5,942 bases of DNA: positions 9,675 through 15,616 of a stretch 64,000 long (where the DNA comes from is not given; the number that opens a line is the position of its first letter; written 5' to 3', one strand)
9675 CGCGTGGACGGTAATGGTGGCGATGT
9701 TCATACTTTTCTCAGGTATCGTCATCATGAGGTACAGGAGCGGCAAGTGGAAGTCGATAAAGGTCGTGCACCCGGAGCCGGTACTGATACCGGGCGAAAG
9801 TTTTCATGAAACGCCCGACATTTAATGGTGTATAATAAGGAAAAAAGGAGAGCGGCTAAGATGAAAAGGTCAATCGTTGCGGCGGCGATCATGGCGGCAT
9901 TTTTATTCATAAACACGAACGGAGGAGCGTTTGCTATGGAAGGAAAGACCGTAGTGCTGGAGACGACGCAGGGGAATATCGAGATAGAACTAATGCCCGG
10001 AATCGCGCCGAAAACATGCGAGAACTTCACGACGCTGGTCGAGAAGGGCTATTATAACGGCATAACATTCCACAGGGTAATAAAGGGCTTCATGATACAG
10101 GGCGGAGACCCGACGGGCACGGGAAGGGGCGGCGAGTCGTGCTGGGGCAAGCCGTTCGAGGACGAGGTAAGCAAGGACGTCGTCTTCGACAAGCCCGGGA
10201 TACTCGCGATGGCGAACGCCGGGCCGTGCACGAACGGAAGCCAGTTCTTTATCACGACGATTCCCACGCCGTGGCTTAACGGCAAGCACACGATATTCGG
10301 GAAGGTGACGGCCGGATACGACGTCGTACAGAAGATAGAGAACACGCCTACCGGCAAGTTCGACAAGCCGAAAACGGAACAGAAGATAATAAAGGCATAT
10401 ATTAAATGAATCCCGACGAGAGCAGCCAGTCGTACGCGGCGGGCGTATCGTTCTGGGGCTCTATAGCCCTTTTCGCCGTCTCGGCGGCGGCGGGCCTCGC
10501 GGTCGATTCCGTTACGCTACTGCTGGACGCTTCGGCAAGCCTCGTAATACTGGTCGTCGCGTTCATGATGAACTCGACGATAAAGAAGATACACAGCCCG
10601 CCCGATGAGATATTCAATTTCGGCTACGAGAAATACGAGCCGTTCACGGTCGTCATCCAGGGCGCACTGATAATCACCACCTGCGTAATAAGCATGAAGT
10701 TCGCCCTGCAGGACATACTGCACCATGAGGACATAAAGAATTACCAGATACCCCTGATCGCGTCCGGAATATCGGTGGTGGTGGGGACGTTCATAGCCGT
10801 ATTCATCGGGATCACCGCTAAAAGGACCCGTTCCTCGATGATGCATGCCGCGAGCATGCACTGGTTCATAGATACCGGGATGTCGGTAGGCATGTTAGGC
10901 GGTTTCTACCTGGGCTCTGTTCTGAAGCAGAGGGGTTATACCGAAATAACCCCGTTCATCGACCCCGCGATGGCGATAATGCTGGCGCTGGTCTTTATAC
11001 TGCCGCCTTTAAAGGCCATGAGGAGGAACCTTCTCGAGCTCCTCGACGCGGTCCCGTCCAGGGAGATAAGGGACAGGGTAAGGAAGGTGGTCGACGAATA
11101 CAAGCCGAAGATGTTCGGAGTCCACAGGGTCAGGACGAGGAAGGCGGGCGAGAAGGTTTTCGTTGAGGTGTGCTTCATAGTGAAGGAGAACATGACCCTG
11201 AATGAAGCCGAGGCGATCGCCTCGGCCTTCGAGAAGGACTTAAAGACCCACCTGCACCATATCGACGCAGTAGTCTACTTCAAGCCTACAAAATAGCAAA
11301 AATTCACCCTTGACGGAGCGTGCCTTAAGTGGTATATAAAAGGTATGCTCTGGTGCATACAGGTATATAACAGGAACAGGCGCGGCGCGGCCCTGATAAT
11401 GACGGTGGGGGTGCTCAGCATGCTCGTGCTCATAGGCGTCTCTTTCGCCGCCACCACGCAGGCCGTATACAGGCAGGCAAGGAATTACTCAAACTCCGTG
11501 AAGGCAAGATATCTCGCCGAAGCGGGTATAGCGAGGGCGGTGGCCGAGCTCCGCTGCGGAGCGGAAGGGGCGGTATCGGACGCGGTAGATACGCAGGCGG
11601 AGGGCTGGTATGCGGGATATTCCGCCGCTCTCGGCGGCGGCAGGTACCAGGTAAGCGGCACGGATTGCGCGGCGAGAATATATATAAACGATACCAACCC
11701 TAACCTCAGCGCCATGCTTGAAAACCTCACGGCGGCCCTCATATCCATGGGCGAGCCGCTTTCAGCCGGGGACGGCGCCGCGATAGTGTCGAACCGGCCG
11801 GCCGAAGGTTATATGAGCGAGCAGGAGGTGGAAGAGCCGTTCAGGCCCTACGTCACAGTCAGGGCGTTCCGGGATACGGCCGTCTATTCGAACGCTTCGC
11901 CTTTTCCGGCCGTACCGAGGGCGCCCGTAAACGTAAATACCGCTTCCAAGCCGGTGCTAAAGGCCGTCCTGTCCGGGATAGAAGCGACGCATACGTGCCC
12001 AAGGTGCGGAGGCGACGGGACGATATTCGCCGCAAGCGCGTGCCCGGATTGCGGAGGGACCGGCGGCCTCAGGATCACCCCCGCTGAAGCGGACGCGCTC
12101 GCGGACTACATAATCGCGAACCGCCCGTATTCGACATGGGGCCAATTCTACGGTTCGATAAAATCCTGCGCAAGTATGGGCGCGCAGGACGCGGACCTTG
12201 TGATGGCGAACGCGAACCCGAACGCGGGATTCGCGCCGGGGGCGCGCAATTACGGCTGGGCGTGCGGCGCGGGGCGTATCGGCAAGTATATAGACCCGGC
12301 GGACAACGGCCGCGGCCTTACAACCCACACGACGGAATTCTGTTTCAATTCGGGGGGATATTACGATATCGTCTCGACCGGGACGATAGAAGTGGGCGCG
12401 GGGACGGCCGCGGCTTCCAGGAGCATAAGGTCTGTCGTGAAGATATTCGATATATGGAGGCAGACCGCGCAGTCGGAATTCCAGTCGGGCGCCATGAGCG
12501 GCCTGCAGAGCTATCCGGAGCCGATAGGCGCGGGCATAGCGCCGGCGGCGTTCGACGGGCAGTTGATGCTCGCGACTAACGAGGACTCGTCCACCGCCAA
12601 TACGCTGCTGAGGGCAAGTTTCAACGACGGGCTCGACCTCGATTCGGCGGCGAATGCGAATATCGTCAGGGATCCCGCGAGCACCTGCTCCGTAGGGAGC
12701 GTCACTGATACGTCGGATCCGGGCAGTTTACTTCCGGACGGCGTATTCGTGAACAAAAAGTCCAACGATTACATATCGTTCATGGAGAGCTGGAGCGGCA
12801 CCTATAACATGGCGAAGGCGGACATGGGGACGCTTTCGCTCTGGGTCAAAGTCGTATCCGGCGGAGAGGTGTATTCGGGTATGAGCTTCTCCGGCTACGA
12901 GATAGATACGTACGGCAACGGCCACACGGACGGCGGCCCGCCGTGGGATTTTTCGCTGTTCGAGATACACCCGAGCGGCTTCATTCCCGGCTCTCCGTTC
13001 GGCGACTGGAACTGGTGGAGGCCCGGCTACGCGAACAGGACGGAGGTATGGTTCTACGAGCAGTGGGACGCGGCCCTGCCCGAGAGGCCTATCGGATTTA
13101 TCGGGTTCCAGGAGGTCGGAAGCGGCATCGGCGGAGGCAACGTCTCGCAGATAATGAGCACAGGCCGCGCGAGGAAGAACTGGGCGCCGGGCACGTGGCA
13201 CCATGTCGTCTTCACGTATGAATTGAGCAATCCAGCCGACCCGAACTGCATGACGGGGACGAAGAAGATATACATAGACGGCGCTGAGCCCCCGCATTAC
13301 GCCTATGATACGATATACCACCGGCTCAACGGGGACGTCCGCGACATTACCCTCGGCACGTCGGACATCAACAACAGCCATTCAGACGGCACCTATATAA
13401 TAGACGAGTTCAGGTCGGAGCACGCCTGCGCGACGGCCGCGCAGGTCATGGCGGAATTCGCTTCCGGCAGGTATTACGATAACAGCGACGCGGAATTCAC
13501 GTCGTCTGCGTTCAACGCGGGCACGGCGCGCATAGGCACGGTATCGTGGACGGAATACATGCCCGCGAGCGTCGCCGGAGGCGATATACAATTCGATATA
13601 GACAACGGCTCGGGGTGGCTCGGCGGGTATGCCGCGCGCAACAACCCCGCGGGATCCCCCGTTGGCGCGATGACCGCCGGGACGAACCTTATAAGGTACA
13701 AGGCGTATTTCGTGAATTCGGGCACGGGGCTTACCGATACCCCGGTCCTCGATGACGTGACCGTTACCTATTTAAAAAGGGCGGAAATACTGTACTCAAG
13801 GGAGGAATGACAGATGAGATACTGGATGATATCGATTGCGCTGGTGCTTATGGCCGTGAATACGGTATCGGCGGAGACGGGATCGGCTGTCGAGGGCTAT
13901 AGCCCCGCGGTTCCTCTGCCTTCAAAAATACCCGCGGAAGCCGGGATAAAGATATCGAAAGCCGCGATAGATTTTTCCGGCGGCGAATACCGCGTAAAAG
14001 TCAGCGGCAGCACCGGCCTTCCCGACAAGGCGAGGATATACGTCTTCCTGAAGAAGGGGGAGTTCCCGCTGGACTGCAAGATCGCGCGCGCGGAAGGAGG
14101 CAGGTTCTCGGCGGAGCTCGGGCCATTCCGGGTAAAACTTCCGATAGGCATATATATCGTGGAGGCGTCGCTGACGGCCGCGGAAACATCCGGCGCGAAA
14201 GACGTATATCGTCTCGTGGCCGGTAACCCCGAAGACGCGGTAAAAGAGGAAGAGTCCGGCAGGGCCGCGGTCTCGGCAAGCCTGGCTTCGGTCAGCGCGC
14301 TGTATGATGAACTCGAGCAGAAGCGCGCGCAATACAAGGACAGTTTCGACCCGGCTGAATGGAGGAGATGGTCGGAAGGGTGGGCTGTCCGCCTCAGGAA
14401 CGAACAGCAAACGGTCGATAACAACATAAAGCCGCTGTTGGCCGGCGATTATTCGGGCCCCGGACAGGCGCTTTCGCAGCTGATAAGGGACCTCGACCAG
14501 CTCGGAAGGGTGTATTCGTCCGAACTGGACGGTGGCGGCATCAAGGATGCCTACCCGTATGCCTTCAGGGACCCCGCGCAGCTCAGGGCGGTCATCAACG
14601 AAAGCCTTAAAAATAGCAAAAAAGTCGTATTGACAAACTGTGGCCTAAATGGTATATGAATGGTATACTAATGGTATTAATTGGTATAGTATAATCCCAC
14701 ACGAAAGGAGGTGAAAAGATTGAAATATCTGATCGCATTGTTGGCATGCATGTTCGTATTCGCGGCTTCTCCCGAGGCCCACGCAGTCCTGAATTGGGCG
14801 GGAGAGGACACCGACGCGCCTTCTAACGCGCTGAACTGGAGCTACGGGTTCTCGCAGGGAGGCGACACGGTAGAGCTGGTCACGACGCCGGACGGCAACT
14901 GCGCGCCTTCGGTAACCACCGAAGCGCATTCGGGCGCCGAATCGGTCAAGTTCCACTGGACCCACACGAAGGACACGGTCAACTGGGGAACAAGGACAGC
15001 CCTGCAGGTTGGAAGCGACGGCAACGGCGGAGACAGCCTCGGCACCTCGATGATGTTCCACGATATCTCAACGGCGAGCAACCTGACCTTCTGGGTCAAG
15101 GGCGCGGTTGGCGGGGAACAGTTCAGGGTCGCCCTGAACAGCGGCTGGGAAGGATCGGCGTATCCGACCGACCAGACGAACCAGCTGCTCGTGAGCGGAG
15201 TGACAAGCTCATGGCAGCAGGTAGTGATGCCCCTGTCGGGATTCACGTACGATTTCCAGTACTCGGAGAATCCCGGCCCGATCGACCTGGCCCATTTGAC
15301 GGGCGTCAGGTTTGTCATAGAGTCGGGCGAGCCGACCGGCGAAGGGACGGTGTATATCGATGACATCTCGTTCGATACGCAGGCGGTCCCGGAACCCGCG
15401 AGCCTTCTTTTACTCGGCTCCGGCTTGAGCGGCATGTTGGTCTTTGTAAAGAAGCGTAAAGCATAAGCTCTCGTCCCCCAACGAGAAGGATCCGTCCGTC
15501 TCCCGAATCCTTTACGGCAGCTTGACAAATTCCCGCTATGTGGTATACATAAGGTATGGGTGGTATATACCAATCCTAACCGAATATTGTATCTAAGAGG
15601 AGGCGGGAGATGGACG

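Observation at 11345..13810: Orphan, oversized GspK-like minor pseudopilin with a zinc-ribbon insert and a lectin-like C-terminal region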

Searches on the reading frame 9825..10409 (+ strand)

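Call 3: search_protein_families(library=pfam, proteins=[window:9825-10409:+], max_evalue=1)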
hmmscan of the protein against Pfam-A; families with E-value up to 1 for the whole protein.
window:9825-10409:+ (194 aa): 2 families
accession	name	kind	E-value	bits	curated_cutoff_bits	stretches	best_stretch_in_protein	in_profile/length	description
PF00160.26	Pro_isomerase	-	2.5e-53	181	21.7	1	43-191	2-157/159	Cyclophilin type peptidyl-prolyl cis-trans isomerase/CLD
PF13786.12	DUF4179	-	0.048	14.5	30.1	1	8-46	2-41/94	Domain of unknown function (DUF4179)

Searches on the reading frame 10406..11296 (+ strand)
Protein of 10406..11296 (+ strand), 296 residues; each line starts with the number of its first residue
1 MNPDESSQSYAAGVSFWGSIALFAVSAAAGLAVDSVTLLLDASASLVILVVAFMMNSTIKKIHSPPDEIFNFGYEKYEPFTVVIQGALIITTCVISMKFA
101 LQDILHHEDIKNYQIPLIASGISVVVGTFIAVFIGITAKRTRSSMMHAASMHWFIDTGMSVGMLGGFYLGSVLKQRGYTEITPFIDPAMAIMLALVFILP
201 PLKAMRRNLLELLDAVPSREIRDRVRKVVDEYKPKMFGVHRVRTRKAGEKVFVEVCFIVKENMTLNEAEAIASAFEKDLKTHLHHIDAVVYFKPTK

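Call 3: search_protein_families(library=pfam, proteins=[window:10406-11296:+], max_evalue=1)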
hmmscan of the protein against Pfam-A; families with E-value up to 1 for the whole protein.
window:10406-11296:+ (296 aa): 5 families
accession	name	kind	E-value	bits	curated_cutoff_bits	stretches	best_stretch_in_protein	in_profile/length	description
PF01545.26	Cation_efflux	-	3.4e-29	102.5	26.6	1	14-213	3-198/198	Cation efflux family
PF16916.11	ZT_dimer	-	3.5e-12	46.6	26.7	1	217-290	1-73/78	Dimerisation domain of Zinc Transporter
PF24886.1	DUF7740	-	0.16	12.5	28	1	184-235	3-54/65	Domain of unknown function (DUF7740)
PF16079.10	Phage_holin_5_2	-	0.49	11.1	29.2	1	107-151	15-57/76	Phage holin family Hol44, in holin superfamily V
PF20479.3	TMEM128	-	0.62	11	23.9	1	86-168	10-93/124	TMEM128 protein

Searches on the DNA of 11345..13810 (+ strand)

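Call 82: search_rna_families(source=L048, start=1, end=3400, threshold=gathering)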
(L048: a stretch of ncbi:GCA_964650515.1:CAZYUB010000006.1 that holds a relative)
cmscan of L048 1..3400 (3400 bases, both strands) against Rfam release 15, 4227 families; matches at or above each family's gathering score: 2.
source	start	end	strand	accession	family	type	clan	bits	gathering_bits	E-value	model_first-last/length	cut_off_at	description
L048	1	2861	+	RF02541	LSU_rRNA_bacteria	Gene; rRNA;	CL00112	2572.5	50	0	131-2925/2925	5'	Bacterial large subunit ribosomal RNA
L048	2973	3089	+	RF00001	5S_rRNA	Gene; rRNA;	CL00113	100.5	38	4.6e-22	1-120/120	no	5S ribosomal RNA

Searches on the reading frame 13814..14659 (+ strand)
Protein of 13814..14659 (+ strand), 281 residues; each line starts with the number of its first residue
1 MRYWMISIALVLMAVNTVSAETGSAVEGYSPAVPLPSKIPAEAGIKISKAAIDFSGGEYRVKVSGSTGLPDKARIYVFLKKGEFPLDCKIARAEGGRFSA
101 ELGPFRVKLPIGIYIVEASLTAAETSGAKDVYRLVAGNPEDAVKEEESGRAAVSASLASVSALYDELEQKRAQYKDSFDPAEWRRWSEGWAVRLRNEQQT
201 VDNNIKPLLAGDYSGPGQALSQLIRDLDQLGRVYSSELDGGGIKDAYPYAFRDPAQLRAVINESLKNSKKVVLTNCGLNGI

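Call 3: search_protein_families(library=pfam, proteins=[window:13814-14659:+], max_evalue=1)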
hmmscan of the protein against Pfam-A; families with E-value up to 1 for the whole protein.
window:13814-14659:+ (281 aa): 0 families

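Call 4: search_protein_families(library=ncbifam, proteins=[window:13814-14659:+], max_evalue=1)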
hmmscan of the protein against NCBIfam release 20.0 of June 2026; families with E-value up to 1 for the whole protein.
window:13814-14659:+ (281 aa): 1 family
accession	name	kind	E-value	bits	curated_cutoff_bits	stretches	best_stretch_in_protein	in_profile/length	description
NF008558.0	PRK11498.1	equivalog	0.0024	15.9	992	1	4-109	674-781/872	UDP-forming cellulose synthase catalytic subunit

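Call 41: find_homologous_proteins(query=window:13814-14656:+, max_evalue=0.001)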
Query window:13814-14656:+ (281 aa): 10 proteins with E <= 0.001 among 3328 candidates.
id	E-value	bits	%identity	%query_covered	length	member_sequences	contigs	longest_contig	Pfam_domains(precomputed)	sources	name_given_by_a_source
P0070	6.6e-169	579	94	100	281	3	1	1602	-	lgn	-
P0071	5.7e-146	503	81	100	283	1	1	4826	-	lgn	-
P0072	1.9e-138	479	78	100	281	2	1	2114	-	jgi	jgi:hypothetical protein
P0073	5.9e-134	464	81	100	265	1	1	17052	-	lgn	-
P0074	1.6e-133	463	79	100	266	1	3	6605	-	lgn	-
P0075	6.4e-130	451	77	100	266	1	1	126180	-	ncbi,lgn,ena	-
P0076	1.8e-127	443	75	100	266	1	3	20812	-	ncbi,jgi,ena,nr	ncbi:MAG TPA: hypothetical protein PLA52_05370 [Candidatus Omnitrophota bacterium]|nr:hypothetical p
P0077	4.9e-121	422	72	98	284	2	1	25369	-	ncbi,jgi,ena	ncbi:MAG: hypothetical protein WC491_04365 [Candidatus Omnitrophota bacterium]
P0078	1.8e-73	266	47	96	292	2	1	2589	-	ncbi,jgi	jgi:hypothetical protein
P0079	2.2e-73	265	47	95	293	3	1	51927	-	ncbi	-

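Call 43: find_homologous_proteins(query=A2, max_evalue=0.001)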
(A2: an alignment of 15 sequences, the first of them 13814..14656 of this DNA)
Query A2 (15 sequences) (281 aa, profile of the alignment): 14 proteins with E <= 0.001 among 8000 candidates.
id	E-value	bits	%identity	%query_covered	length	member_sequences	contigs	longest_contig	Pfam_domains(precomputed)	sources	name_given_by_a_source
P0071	1.9e-95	338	81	100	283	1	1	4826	-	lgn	-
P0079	3.5e-95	337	47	95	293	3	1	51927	-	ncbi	-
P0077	3.7e-94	334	72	98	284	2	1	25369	-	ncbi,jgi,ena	ncbi:MAG: hypothetical protein WC491_04365 [Candidatus Omnitrophota bacterium]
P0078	1.1e-93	332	47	96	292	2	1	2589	-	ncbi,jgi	jgi:hypothetical protein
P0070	1.6e-91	325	94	100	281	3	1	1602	-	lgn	-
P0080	1.0e-90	323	23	44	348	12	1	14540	-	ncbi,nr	ncbi:MAG: hypothetical protein PHC68_05960 [Syntrophorhabdaceae bacterium]|nr:hypothetical protein [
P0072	8.2e-90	320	78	100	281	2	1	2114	-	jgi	jgi:hypothetical protein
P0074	3.2e-87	311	79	100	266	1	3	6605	-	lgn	-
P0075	1.5e-86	309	77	100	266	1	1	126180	-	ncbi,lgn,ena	-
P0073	1.1e-84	303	81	100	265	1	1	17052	-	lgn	-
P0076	1.9e-82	295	75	100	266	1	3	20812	-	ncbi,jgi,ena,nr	ncbi:MAG TPA: hypothetical protein PLA52_05370 [Candidatus Omnitrophota bacterium]|nr:hypothetical p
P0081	1.3e-60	224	23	56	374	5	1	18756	-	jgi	-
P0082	1.4e-60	224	23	48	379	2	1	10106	-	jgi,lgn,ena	-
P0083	1.0e-58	217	28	32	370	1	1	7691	-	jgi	jgi:hypothetical protein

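Call 56: predict_structure(alignment_id=A3)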
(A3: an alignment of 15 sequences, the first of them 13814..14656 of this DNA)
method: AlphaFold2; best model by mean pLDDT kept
length: 281 residues; sequences in the alignment: 15
mean_pLDDT: 75.2   pTM: 0.66
mean pLDDT of the five models: 75.2, 74.4, 73.0, 73.0, 71.9
residues with pLDDT >= 90: 66; 70-90: 134; 50-70: 38; < 50: 43
segments of 3 or more residues with pLDDT < 50: 9-31, 33-41, 275-281
pLDDT, mean of each block of 10 residues (from residue 1): 50 33 39 45 77 81 91 90 83 93 81 86 61 84 82 88 95 86 93 93 74 69 89 87 64 78 78 42 23
secondary structure, 60 per line:
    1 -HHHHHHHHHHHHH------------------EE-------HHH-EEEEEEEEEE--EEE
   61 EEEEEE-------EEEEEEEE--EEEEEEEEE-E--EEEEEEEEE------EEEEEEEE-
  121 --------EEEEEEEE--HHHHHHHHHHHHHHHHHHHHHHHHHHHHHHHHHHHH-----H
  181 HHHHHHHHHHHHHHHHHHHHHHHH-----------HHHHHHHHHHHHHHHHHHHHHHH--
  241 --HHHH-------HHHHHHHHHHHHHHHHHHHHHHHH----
elements in order: H2-14 E46-55 E58-66 E74-81 E84-92 E97-105 E112-119 E129-136 H139-174 H180-204 H216-238 H243-246 H254-277

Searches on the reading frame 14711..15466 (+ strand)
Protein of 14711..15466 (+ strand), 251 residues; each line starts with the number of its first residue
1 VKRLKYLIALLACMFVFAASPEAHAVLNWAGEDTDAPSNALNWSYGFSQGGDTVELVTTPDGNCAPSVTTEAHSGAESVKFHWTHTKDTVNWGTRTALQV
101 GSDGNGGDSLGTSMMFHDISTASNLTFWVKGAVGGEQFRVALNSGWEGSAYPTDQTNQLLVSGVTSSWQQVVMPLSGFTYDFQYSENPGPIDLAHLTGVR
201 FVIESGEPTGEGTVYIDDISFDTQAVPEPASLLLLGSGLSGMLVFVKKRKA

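Call 3: search_protein_families(library=pfam, proteins=[window:14711-15466:+], max_evalue=1)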
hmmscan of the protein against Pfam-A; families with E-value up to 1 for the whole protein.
window:14711-15466:+ (251 aa): 4 families
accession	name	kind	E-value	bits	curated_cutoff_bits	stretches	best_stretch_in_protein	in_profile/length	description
PF07589.16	PEP-CTERM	-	8.3e-06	26.1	20.7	1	225-248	1-23/24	PEP-CTERM motif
PF03425.19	CBM_11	-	0.00011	22.8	27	1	80-219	38-177/182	Carbohydrate binding domain (family 11)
PF21582.3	CBM30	-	0.00017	22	27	1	124-178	77-134/170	Carbohydrate binding domain 30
PF18329.7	SGBP_B_XBD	-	0.021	15.4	26.4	1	161-217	121-180/186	Surface glycan-binding protein B xyloglucan binding domain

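Call 4: search_protein_families(library=ncbifam, proteins=[window:14711-15466:+], max_evalue=1)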
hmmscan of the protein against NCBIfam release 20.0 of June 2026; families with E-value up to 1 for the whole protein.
window:14711-15466:+ (251 aa): 12 families
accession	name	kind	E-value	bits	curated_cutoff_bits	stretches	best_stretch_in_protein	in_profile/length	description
NF033554.9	floc_PepA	equivalog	3e-07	30.5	80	1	148-249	157-260/261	flocculation-associated PEP-CTERM protein PepA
TIGR02595.1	PEP_CTERM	domain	4.4e-06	27.1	16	1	226-250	1-24/24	PEP-CTERM sorting domain-containing protein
NF041538.1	PEP_EDSA_1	subfamily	3.2e-05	23.7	100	1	223-248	280-306/307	EDSAP-1 family PEP-CTERM protein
NF038129.1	PEP_NF038129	equivalog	3.4e-05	23.8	65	1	201-249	144-193/194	NF038129 family PEP-CTERM protein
NF038120.1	PEP_CTERM_QFxxD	subfamily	0.00014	21.8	80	1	214-245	183-210/215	NF038120 family PEP-CTERM protein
NF038125.1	PEP_CTERM_THxN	subfamily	0.00033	20.3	85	1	223-248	219-245/246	THxN family PEP-CTERM protein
NF041927.1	Xrt_dep_XDP1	equivalog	0.0021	18.1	125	1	223-249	216-242/242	exosortase-dependent surface protein XDP1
NF038118.1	PEP_CTERM_CCXG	equivalog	0.0044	16.7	90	1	222-248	172-198/199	CCXG family PEP-CTERM protein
NF033947.0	PEP-cistern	hypoth_equivalog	0.014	15.1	60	1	178-247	125-194/195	cistern family PEP-CTERM protein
NF038126.1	PEP_CTERM_FxDxF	subfamily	0.085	13.1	50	1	222-249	138-164/165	FxDxF family PEP-CTERM protein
NF038119.1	PEP_CTERM_MHFG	equivalog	0.11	12.8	100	1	207-249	217-259/260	MHFG family PEP-CTERM protein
TIGR03370.1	VPLPA-CTERM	domain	0.6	10.2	25.35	0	226-242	1-17/25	VPLPA-CTERM sorting domain-containing protein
